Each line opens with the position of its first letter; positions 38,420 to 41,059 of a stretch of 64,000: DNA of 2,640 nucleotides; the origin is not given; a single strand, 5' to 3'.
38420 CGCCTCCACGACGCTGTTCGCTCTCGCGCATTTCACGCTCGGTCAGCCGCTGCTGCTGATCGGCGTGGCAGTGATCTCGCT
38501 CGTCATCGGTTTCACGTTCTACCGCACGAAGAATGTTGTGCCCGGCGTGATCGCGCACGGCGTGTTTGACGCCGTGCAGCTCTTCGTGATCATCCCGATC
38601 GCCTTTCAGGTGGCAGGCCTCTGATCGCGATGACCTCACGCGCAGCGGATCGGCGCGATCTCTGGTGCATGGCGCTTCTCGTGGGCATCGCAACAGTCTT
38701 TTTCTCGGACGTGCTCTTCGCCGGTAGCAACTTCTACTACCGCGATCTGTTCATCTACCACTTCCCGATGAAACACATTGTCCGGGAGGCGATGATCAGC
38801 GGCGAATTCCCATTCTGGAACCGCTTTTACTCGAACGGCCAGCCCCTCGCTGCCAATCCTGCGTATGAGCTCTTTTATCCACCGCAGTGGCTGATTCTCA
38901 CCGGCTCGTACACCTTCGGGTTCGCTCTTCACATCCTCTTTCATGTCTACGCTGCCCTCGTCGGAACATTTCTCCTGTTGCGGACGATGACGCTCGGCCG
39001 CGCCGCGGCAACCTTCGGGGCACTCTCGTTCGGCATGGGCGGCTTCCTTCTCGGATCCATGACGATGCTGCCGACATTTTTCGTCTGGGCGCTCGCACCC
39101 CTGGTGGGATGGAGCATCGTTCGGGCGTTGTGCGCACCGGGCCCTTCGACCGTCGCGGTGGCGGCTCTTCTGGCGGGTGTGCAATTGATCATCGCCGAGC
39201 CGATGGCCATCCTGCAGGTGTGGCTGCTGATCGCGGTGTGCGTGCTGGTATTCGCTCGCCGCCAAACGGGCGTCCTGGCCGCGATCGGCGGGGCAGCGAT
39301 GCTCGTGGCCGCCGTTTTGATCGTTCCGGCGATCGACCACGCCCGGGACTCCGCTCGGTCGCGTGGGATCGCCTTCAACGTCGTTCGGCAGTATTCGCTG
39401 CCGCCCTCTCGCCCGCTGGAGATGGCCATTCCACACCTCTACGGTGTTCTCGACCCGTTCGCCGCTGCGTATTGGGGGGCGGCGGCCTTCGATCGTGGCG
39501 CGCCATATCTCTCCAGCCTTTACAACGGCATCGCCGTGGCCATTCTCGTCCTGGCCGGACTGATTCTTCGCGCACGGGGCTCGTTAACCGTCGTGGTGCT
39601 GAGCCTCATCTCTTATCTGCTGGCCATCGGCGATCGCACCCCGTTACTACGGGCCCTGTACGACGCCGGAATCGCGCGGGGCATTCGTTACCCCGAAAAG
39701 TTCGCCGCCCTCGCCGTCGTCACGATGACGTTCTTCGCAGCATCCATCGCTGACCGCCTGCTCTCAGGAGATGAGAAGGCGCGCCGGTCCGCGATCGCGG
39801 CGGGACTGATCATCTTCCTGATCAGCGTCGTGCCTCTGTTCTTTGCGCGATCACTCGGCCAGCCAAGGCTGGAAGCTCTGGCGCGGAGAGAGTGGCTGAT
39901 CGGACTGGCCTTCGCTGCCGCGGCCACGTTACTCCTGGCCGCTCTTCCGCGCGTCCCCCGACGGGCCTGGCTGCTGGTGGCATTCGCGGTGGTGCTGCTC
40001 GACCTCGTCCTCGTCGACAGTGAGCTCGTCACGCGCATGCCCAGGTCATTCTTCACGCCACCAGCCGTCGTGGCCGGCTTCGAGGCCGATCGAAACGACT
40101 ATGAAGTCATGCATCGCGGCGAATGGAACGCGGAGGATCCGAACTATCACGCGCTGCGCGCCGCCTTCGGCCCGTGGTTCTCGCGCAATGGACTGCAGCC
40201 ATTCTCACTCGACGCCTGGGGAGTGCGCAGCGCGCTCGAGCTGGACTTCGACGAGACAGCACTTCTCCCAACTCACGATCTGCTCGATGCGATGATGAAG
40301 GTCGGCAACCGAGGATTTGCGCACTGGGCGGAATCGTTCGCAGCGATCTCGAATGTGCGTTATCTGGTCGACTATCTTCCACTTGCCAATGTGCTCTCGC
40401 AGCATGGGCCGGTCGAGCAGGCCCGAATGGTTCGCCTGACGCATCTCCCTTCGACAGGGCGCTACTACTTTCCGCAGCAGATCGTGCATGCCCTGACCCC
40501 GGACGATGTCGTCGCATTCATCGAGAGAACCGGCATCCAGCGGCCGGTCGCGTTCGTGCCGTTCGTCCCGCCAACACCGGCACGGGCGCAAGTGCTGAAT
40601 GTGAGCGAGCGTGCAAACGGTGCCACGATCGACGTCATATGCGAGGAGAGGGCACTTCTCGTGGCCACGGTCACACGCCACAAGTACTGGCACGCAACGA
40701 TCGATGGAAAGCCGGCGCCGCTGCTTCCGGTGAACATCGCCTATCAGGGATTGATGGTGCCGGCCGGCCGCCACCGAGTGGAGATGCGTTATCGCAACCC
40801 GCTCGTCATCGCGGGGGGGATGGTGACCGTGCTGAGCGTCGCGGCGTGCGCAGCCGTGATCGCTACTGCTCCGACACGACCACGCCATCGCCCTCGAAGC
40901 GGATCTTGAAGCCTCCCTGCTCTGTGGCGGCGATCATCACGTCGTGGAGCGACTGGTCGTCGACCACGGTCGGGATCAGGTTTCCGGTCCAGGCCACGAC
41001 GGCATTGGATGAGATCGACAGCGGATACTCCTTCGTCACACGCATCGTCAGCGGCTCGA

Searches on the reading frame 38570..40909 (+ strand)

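Call 77: search_protein_families(library=pfam, proteins=[window:38570-40909:+], max_evalue=0.001)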
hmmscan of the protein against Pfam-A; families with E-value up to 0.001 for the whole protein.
window:38570-40909:+ (779 aa): 1 family
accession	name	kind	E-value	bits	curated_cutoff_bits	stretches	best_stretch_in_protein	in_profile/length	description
PF09586.16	YfhO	-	9.6e-11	41.2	28.5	1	675-753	758-835/835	Bacterial membrane protein YfhO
